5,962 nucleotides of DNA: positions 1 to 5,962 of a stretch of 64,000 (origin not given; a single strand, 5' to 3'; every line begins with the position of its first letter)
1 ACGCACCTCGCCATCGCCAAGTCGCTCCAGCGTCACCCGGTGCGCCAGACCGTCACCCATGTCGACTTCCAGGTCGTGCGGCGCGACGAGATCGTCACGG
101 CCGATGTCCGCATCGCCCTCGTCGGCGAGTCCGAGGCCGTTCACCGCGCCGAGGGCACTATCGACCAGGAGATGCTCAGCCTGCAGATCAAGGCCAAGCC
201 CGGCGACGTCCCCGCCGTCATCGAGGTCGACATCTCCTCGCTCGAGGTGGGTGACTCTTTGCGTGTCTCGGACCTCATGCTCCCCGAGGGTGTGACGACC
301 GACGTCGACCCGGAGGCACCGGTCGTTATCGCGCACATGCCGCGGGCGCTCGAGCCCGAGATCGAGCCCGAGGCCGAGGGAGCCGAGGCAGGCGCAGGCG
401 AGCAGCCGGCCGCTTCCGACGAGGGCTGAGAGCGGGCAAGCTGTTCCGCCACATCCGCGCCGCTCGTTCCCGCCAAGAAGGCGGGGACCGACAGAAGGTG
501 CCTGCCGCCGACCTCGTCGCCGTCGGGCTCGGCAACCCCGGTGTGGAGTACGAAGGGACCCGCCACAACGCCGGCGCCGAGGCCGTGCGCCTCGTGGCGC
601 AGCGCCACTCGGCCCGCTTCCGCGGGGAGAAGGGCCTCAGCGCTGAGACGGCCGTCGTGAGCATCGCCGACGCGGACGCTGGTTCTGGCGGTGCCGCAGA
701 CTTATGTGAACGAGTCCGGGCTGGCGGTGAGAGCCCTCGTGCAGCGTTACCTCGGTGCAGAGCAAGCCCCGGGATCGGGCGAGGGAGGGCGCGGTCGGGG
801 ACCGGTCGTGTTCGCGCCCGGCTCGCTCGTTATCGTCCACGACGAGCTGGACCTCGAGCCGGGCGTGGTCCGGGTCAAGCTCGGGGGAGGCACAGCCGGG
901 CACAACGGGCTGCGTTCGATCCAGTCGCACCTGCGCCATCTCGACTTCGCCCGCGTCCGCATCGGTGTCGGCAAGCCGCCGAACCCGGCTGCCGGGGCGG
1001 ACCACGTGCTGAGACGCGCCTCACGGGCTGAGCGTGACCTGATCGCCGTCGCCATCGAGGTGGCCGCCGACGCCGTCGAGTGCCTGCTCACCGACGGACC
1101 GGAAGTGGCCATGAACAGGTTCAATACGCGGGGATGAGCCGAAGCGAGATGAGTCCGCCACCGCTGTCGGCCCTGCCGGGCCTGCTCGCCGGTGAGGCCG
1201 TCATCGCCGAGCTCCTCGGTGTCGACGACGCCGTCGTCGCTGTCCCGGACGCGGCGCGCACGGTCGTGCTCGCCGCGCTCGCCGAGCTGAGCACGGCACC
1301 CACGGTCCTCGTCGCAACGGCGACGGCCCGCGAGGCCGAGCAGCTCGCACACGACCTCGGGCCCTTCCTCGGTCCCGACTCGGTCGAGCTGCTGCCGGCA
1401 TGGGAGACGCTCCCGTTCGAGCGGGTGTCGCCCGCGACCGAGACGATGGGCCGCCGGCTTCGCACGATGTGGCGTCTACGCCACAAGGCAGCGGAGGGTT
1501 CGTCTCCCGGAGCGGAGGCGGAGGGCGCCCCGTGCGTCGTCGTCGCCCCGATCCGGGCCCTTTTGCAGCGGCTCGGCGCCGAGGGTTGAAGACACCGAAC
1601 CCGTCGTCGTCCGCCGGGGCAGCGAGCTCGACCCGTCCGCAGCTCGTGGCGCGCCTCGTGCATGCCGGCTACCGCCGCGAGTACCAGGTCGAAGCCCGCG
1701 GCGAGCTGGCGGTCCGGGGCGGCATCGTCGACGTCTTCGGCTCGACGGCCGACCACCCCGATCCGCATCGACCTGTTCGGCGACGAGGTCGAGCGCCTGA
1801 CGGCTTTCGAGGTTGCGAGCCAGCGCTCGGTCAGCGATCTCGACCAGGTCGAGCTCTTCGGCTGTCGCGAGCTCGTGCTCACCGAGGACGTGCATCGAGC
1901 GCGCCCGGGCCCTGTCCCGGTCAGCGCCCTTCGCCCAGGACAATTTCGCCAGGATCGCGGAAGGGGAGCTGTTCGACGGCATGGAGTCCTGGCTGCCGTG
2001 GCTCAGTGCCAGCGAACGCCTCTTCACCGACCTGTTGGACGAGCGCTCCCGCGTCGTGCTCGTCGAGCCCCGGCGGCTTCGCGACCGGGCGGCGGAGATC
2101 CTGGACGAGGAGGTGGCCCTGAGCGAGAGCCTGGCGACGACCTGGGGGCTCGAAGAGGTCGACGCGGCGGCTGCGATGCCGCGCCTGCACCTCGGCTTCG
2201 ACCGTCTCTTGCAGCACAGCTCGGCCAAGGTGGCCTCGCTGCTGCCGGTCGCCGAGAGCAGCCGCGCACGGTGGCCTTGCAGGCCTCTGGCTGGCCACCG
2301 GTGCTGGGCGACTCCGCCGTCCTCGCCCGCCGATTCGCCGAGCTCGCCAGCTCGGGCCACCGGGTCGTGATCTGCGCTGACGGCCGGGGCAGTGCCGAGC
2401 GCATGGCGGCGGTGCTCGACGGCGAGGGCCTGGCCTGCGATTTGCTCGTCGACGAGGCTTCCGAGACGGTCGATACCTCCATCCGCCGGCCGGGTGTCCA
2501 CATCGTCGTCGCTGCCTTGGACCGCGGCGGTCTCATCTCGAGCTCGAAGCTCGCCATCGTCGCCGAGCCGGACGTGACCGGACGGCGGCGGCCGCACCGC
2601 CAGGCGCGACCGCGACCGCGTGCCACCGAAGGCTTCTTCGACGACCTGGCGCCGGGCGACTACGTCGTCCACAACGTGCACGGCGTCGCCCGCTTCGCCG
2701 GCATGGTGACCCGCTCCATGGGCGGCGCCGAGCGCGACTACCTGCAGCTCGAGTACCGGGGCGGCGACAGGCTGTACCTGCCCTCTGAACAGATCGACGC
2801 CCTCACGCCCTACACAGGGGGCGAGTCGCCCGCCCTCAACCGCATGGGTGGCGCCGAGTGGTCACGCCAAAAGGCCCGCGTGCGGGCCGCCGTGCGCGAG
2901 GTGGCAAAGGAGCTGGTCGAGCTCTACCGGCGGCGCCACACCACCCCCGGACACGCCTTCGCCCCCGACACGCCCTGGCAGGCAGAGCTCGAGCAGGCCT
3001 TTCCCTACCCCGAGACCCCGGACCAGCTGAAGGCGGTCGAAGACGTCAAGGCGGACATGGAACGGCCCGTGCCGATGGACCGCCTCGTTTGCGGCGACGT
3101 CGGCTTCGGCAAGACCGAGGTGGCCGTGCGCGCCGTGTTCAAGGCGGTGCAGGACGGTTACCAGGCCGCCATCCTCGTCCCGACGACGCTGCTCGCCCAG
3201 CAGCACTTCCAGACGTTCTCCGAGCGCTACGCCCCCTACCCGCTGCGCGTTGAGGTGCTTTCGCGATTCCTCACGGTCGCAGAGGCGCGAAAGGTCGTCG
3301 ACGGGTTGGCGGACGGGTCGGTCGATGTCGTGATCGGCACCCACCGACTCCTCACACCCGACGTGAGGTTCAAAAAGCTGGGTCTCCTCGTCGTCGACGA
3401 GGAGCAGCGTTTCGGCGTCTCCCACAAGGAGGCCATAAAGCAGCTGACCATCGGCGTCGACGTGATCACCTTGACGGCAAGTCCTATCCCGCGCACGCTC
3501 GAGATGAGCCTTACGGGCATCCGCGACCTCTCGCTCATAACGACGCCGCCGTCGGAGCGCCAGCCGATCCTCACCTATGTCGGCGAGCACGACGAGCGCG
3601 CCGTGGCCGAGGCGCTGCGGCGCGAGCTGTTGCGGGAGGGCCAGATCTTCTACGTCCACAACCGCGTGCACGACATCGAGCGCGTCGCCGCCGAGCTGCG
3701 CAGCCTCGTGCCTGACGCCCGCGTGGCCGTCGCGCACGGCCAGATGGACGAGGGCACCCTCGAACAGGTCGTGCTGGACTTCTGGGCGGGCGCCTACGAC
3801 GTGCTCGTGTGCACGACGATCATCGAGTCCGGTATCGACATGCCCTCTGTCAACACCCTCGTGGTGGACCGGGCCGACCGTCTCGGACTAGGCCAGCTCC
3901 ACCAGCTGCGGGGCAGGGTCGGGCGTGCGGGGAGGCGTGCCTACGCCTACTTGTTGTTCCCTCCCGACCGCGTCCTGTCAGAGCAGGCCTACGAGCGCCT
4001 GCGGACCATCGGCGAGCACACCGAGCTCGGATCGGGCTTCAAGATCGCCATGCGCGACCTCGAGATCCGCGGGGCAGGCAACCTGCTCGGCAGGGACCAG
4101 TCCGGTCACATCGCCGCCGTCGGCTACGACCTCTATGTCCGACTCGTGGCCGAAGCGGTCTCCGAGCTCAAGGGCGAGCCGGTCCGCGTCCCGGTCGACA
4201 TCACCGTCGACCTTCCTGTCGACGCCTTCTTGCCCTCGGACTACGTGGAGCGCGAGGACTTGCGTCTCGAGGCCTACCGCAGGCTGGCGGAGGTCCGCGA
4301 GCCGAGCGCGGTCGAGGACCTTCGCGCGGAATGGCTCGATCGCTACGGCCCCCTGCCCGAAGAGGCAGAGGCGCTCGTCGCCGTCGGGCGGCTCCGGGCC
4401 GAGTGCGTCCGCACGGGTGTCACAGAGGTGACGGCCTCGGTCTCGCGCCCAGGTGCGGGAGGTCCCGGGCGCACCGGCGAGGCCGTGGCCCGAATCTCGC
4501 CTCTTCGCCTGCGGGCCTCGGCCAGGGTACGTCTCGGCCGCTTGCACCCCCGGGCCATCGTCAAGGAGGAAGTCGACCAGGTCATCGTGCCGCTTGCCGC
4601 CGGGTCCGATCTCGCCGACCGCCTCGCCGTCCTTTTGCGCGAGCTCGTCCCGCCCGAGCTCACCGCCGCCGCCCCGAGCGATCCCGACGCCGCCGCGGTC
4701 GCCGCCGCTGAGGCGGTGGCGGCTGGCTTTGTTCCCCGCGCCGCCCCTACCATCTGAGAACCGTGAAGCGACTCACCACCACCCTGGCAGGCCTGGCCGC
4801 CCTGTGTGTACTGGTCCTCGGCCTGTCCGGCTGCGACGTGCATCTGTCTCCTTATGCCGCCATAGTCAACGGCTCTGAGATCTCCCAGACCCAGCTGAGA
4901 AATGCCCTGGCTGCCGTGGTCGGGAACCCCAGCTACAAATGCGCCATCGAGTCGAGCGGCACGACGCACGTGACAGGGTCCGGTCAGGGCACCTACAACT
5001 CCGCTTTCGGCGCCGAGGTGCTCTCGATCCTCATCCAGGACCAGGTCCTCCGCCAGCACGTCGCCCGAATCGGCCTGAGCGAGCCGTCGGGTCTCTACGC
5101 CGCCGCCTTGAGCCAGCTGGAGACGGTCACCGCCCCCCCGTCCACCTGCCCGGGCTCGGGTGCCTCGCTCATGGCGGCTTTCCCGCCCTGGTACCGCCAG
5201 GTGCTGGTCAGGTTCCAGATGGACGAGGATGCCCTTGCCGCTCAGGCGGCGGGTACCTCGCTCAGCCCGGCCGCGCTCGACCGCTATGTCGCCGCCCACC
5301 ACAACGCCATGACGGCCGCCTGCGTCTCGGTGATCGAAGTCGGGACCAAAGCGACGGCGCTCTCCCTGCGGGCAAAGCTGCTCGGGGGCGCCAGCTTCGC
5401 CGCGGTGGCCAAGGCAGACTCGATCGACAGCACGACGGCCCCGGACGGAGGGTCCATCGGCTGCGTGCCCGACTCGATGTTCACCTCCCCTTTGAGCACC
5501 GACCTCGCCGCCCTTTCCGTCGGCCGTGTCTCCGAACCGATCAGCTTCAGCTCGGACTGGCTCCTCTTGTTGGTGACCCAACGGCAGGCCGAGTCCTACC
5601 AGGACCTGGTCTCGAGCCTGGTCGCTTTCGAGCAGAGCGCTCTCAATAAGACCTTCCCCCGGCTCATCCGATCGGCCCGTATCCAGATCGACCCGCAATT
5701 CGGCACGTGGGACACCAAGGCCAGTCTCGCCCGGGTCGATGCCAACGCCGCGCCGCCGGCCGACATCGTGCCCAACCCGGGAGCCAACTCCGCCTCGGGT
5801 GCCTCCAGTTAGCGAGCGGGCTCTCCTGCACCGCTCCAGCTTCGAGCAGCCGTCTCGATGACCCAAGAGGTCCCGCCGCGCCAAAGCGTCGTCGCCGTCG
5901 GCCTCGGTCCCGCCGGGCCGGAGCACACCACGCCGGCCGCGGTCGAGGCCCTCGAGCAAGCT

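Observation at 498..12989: At least 19 frame changes plus an in-frame stop packed into seven consecutive genes, five of them core housekeeping, then ~48 kb of clean sequence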

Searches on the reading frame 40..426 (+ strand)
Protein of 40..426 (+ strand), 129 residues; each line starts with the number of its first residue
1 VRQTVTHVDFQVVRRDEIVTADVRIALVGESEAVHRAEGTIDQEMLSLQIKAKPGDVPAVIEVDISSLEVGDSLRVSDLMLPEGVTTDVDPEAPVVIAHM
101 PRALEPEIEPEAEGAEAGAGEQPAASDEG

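Call 4: search_protein_families(library=pfam, proteins=[window:40-426:+], max_evalue=0.01)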
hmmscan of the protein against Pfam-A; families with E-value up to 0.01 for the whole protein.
window:40-426:+ (129 aa): 1 family
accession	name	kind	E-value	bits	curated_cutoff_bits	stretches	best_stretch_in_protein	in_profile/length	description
PF14693.11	Ribosomal_TL5_C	-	4.9e-22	78.5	27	1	19-102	2-84/84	Ribosomal protein TL5, C-terminal domain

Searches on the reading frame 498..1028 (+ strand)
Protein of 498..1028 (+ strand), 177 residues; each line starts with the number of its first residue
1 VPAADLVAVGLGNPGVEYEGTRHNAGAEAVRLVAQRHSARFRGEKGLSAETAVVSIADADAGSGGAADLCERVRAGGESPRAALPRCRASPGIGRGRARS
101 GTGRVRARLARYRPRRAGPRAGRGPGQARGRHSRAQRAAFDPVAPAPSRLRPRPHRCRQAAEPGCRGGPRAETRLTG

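Call 4: search_protein_families(library=pfam, proteins=[window:498-1028:+], max_evalue=0.01)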
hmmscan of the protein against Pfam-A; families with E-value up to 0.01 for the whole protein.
window:498-1028:+ (177 aa): 1 family
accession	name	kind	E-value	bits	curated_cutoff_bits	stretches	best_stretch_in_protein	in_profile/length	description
PF01195.25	Pept_tRNA_hydro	-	1.3e-09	38.6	27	1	8-45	2-39/183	Peptidyl-tRNA hydrolase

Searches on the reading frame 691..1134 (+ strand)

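Call 4: search_protein_families(library=pfam, proteins=[window:691-1134:+], max_evalue=0.01)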
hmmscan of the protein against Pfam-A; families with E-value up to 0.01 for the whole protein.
window:691-1134:+ (148 aa): 1 family
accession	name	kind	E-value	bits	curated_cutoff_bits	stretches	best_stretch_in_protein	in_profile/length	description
PF01195.25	Pept_tRNA_hydro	-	2.8e-34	119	27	1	44-145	82-183/183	Peptidyl-tRNA hydrolase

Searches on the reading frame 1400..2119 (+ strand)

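Call 4: search_protein_families(library=pfam, proteins=[window:1400-2119:+], max_evalue=0.01)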
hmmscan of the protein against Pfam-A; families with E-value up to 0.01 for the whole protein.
window:1400-2119:+ (240 aa): 1 family
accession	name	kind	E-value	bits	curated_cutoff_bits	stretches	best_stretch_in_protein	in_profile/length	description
PF17757.6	UvrB_inter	-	2.5e-07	31.2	22.9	1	78-118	10-51/91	UvrB interaction domain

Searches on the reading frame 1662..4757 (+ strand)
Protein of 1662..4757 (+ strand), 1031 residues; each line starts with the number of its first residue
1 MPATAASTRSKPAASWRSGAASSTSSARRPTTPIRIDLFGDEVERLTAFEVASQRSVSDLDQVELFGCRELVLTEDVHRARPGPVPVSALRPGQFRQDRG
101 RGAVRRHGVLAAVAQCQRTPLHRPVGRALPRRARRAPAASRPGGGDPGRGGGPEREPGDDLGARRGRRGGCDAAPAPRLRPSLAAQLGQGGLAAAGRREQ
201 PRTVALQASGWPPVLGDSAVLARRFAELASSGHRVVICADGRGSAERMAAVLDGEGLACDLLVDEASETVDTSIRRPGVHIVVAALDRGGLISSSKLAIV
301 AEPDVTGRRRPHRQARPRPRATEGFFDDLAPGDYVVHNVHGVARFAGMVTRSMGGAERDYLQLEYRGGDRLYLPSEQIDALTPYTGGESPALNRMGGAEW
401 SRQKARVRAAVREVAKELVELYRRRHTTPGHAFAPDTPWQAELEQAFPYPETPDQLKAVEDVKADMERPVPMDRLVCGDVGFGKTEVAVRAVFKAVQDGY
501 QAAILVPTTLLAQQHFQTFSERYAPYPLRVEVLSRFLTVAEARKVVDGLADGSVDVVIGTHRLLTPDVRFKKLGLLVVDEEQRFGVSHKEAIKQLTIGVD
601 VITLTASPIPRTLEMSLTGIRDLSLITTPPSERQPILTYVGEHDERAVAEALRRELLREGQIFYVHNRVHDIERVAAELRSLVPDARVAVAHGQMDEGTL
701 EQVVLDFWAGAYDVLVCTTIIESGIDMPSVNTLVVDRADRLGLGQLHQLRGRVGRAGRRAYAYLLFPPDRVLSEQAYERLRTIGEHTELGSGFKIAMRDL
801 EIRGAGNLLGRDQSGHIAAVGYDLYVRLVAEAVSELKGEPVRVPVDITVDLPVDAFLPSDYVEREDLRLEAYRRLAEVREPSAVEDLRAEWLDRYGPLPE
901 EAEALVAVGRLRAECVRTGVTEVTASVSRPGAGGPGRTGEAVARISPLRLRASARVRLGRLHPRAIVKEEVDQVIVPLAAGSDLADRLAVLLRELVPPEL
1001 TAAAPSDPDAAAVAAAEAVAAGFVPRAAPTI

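Call 4: search_protein_families(library=pfam, proteins=[window:1662-4754:+], max_evalue=0.01)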
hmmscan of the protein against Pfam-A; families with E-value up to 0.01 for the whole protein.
window:1662-4754:+ (1031 aa): 9 families
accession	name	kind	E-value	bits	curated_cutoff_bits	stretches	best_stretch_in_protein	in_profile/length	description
PF00270.35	DEAD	-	2.5e-23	83.1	26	1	452-614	1-165/167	DEAD/DEAH box helicase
PF03461.20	TRCF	-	1.9e-20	73.4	25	1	851-926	1-76/95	TRCF domain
PF02559.22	CarD_TRCF_RID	-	8.5e-19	67.8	23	1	329-384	1-56/57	CarD-like/TRCF RID domain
PF00271.37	Helicase_C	-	2.3e-17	63.7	23.5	1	650-757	4-110/110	Helicase conserved C-terminal domain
PF17757.6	UvrB_inter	-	3.3e-06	27.5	22.9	1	31-67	51-87/91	UvrB interaction domain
PF04851.21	ResIII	-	0.00039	20.8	22.5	1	453-608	6-162/164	Type III restriction enzyme, res subunit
PF22590.2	Cas3-like_C_2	-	0.0037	17.9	27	1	660-757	3-105/106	CRISPR-associated nuclease/helicase Cas3, C-terminal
PF21132.2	MFD_D3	-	0.0069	16.8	21.8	0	230-304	4-72/73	MFD, D3 domain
PF19833.4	RecG_dom3_C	-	0.0077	16.7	26.8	0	791-824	3-32/87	ATP-dependent DNA helicase RecG, domain 3, C-terminal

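Call 17: find_encoding_contigs(protein=window:1662-4757:+, flank=10000, max_places=10)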
Protein window:1662-4757:+ (1031 aa): no gene with exactly this product is on record in the collection.

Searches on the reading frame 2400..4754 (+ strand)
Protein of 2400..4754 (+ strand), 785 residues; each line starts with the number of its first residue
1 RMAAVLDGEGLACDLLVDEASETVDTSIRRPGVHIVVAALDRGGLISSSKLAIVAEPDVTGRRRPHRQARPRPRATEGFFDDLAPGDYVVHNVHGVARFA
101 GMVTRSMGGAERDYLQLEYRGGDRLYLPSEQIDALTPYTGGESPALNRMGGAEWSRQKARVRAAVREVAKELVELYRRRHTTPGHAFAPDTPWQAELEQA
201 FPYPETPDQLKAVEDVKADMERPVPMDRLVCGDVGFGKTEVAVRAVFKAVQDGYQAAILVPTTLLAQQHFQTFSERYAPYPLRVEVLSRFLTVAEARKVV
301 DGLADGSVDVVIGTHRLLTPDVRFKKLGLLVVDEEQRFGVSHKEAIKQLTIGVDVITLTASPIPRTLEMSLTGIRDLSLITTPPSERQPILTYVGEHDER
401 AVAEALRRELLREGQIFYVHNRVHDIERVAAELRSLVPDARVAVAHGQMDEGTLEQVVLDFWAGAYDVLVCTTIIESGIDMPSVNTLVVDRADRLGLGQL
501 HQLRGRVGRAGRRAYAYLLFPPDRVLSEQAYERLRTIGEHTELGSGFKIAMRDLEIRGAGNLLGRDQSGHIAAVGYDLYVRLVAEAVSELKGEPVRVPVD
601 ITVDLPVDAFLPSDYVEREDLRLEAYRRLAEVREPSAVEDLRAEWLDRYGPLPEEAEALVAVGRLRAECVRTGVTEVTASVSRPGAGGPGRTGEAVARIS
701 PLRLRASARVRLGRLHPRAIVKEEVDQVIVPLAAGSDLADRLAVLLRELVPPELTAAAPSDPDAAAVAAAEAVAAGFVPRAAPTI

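Call 7: find_related_loci(query=window:2400-4754:+, collection=genome_contigs, flank=10000)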
Query window:2400-4754:+ (785 aa) in genome_contigs; peptide patterns used: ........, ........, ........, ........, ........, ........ (x = any residue, [..] = any of these).
600 stretches matched a pattern (row limit reached: there are more); 595 encode a relative of the query (tblastn E <= 1e-3); the best 80 are kept; 80 distinct loci.
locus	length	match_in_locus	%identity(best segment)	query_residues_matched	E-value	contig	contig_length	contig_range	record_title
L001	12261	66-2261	78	27-758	0e+0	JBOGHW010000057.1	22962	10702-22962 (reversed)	MAG: Acidimicrobiales bacterium isolate TC-S_metawrap_bin.20 k127_138002, whole genome shotgun sequence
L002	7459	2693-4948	75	1-751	0e+0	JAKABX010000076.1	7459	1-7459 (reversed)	MAG: Actinomycetes bacterium isolate WH2.bin52 NODE_18828_length_7459_cov_2.184124, whole genome shotgun sequence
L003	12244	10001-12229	70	1-750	0e+0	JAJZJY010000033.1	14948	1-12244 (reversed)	MAG: Actinomycetes bacterium isolate LSA5.bin83 NODE_5946_length_14948_cov_1.645368, whole genome shotgun sequence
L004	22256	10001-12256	70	28-775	0e+0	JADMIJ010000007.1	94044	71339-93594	MAG: Acidimicrobiales bacterium isolate MAG009 NODE_248_length_94044_cov_13.725564, whole genome shotgun sequence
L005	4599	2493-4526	74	1-682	0e+0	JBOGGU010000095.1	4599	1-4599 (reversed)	MAG: Acidimicrobiales bacterium isolate TC-S_metawrap_bin.132 k127_647986, whole genome shotgun sequence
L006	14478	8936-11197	68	1-753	0e+0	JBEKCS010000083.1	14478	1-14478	MAG: Acidimicrobiales bacterium isolate SPRUCE 165 SPRUCE_165_83, whole genome shotgun sequence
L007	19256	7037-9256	67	1-752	0e+0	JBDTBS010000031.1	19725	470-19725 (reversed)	MAG: Aquihabitans sp. isolate cluster2_bin.138 k127_796395, whole genome shotgun sequence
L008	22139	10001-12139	70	35-752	0e+0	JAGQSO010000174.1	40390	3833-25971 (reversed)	MAG: Acidimicrobiales bacterium isolate HKST-UBA09 k127_1575084, whole genome shotgun sequence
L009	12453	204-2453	68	1-750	0e+0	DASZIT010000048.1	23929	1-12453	MAG TPA_asm: Acidimicrobiales bacterium isolate SMAG_U6609 k141_4083512, whole genome shotgun sequence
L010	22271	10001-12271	68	1-753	0e+0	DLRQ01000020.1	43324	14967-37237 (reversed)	MAG TPA_asm: Candidatus Microthrix sp. UBA7884 UBA7884_contig_7755, whole genome shotgun sequence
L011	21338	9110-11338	66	1-759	0e+0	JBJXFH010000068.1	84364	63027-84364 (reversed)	MAG: Acidimicrobiales bacterium isolate F1F2.bin.495 k127_1189841, whole genome shotgun sequence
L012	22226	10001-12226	64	1-753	0e+0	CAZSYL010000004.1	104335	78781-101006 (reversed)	MAG TPA_asm: uncultured Acidimicrobiales bacterium isolate SRP114822_co2_87 genome assembly, contig: NODE_113_length_104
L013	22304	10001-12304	68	1-761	0e+0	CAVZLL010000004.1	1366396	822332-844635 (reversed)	MAG: uncultured Acidimicrobiaceae bacterium isolate MFD02248.bin.1.43 genome assembly, contig: contig_3633, whole genome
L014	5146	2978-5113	65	1-726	0e+0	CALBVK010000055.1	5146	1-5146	MAG: uncultured Acidimicrobiales bacterium isolate B4_Bin_METABAT__42_1 genome assembly, contig: c_000000010458, whole g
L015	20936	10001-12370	65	1-783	0e+0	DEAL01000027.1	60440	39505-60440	MAG TPA_asm: Candidatus Microthrix sp. UBA2983 UBA2983_contig_501, whole genome shotgun sequence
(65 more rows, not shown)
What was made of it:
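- Tried and rejected: GTDB genome scan with Mfd (call 7).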

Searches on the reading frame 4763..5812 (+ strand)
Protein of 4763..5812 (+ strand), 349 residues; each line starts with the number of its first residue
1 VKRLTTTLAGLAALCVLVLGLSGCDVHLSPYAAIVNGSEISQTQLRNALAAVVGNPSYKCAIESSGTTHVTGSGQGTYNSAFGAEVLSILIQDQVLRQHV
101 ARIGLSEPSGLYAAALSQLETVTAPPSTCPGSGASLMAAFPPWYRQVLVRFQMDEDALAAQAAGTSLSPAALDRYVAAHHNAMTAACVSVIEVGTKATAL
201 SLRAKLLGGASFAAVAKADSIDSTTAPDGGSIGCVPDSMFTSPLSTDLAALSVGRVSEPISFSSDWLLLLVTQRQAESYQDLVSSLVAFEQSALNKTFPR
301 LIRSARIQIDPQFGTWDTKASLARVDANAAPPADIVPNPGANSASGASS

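Call 4: search_protein_families(library=pfam, proteins=[window:4763-5809:+], max_evalue=0.01)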
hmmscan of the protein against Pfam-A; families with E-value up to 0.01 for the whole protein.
window:4763-5809:+ (349 aa): 4 families
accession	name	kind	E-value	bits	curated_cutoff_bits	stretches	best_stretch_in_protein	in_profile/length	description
PF00639.27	Rotamase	-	4.3e-07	31.2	21.7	1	195-271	18-95/97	PPIC-type PPIASE domain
PF13145.12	Rotamase_2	-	1.4e-06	29.5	27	1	188-281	25-115/121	PPIC-type PPIASE domain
PF13616.12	Rotamase_3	-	1.6e-06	29.1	22.5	1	192-267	33-108/116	PPIC-type PPIASE domain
PF13624.11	SurA_N_3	-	0.0033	17.7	27.2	0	6-106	15-107/162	SurA-like N-terminal domain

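Call 8: find_encoding_contigs(protein=window:4763-5812:+, flank=10000, max_places=10)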
Protein window:4763-5812:+ (349 aa): 6 contigs read that carry it; 6 places shown.
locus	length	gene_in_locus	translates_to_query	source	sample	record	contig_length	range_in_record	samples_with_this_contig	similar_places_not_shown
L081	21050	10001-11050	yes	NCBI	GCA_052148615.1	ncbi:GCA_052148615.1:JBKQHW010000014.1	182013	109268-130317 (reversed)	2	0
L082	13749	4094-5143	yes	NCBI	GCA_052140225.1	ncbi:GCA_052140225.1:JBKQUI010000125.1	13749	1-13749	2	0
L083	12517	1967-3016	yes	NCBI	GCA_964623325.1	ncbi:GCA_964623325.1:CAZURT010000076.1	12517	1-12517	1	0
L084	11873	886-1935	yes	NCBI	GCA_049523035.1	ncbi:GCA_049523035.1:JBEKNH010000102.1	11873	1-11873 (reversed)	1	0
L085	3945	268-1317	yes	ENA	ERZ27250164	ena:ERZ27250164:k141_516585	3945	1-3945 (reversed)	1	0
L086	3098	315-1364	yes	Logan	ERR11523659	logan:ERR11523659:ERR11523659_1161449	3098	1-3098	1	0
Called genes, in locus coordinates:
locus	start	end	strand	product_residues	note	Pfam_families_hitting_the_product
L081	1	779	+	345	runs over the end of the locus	-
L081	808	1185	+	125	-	-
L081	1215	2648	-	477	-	PF01546:Peptidase_M20, PF07687:M20_dimer (weak)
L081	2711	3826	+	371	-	PF00483:NTP_transferase, PF01128:IspD, PF12804:NTP_transf_3, PF00132:Hexapep (faint)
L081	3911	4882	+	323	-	PF13793:Pribosyltran_N, PF00156:Pribosyltran, PF14572:Pribosyl_synth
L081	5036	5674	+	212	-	PF01386:Ribosomal_L25p, PF14693:Ribosomal_TL5_C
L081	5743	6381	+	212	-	PF01195:Pept_tRNA_hydro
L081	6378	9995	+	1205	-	PF17757:UvrB_inter, PF02559:CarD_TRCF_RID, PF00270:DEAD, PF00271:Helicase_C, PF03461:TRCF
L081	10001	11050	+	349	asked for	PF13145:Rotamase_2 (weak), PF00639:Rotamase (weak)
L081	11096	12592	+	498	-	PF00590:TP_methylase, PF03819:MazG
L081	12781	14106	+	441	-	PF03952:Enolase_N, PF00113:Enolase_C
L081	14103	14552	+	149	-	PF04977:DivIC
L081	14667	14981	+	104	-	PF02625:XdhC_CoxI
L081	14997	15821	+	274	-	PF02625:XdhC_CoxI, PF13478:XdhC_C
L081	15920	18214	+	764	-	PF04632:FUSC, PF13515:FUSC_2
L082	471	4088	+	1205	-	PF17757:UvrB_inter, PF02559:CarD_TRCF_RID, PF00270:DEAD, PF00271:Helicase_C, PF03461:TRCF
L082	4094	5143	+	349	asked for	PF13145:Rotamase_2 (weak), PF00639:Rotamase (weak)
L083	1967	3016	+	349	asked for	PF13145:Rotamase_2 (weak), PF00639:Rotamase (weak)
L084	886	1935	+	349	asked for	PF13145:Rotamase_2 (weak), PF00639:Rotamase (weak)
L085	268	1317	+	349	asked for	PF13145:Rotamase_2 (weak), PF00639:Rotamase (weak)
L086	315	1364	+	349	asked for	PF13145:Rotamase_2 (weak), PF00639:Rotamase (weak)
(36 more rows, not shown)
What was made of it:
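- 4763..5812 (+): PPIase-domain gene (349 aa), intact. Its protein is identical to that of six other assemblies, and it served as the anchor for fetching references. Calls 4, 8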
